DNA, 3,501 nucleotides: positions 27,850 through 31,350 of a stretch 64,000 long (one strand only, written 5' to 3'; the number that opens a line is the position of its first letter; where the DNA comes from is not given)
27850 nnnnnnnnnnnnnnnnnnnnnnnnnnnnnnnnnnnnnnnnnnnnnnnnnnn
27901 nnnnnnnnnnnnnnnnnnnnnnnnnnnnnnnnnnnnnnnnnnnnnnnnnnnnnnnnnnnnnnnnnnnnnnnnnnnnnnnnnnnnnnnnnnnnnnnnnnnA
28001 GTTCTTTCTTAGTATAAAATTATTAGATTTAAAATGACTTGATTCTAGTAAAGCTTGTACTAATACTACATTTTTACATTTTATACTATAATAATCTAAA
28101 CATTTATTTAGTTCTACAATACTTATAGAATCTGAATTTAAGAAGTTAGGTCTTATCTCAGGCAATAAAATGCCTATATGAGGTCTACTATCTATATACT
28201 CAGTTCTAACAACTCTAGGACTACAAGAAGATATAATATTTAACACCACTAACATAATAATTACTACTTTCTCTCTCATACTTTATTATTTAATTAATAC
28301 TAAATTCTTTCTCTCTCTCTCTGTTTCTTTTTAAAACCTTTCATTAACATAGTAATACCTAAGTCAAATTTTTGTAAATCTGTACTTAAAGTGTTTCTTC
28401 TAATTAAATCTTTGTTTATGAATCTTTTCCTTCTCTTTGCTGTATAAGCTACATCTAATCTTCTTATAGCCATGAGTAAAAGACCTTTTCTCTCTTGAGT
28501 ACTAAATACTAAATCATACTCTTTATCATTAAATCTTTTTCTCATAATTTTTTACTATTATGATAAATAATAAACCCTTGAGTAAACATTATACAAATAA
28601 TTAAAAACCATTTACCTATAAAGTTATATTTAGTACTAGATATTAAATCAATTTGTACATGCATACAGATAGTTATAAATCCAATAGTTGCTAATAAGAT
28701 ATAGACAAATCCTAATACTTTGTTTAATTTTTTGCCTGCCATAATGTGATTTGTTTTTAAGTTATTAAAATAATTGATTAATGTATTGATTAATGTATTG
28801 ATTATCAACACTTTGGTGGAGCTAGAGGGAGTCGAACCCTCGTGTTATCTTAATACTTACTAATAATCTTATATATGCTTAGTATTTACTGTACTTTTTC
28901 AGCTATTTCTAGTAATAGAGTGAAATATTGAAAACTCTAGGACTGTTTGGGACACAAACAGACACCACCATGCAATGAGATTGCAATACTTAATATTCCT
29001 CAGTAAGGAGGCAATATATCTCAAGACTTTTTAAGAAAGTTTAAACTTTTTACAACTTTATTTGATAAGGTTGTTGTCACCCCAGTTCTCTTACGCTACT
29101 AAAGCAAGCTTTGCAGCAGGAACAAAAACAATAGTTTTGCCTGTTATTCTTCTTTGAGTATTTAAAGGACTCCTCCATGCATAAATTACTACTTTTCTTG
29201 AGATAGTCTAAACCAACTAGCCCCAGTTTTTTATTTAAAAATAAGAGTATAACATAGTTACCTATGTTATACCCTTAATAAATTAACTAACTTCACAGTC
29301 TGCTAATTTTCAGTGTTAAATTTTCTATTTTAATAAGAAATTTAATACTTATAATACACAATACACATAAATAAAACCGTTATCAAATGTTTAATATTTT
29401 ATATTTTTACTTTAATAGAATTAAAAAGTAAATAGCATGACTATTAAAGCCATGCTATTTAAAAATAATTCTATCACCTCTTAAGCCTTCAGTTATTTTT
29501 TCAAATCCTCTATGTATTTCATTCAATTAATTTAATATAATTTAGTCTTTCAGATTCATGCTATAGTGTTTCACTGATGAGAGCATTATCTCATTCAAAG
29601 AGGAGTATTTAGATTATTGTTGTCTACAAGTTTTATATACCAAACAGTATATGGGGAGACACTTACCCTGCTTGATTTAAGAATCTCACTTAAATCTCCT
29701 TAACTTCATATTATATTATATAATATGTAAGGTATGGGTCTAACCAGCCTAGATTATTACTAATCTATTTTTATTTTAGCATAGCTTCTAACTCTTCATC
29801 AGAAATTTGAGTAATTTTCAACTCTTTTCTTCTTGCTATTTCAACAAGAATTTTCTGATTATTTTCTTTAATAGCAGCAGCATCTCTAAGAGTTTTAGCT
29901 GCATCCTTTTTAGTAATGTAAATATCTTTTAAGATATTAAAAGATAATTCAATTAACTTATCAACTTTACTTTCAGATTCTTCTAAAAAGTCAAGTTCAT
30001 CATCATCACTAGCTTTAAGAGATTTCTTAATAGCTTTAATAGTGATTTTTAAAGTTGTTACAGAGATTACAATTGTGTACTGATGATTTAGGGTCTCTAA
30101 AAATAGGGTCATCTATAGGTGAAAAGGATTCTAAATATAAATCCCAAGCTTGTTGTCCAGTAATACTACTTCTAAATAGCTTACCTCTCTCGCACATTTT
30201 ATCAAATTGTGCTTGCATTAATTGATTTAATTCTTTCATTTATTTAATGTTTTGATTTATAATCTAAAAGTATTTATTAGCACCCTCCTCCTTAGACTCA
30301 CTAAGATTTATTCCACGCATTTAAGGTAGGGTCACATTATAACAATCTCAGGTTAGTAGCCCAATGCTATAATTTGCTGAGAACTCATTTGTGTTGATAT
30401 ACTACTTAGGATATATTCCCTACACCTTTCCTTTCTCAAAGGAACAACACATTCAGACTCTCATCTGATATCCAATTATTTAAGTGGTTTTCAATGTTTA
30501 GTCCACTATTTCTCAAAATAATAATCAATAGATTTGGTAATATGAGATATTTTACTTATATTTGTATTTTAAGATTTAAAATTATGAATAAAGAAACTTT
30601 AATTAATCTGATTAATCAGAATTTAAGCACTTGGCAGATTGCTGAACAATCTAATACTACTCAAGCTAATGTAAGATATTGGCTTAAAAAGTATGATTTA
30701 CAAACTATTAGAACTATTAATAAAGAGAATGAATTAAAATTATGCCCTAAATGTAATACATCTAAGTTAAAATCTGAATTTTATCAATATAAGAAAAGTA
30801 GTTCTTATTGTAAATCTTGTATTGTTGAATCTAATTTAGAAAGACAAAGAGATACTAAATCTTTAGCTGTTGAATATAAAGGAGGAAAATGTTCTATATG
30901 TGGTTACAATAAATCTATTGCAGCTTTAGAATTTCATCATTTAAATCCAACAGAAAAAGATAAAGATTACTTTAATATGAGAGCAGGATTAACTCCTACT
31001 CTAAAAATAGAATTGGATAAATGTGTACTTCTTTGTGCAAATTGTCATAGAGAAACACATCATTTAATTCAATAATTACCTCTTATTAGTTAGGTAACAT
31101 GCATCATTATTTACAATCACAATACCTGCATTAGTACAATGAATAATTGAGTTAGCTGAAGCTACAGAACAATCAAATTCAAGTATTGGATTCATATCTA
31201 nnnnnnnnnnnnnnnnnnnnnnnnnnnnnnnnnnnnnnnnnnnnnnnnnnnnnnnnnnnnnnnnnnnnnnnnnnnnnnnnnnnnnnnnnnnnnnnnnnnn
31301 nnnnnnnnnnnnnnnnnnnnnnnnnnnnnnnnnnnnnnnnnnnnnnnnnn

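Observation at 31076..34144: Three adjacent genes encode a Ser/Thr kinase, a PP2C phosphatase and a vWA (MIDAS) protein on the phage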

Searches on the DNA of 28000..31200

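Call 94: search_rna_families(source=window, start=28000, end=31200, threshold=gathering)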
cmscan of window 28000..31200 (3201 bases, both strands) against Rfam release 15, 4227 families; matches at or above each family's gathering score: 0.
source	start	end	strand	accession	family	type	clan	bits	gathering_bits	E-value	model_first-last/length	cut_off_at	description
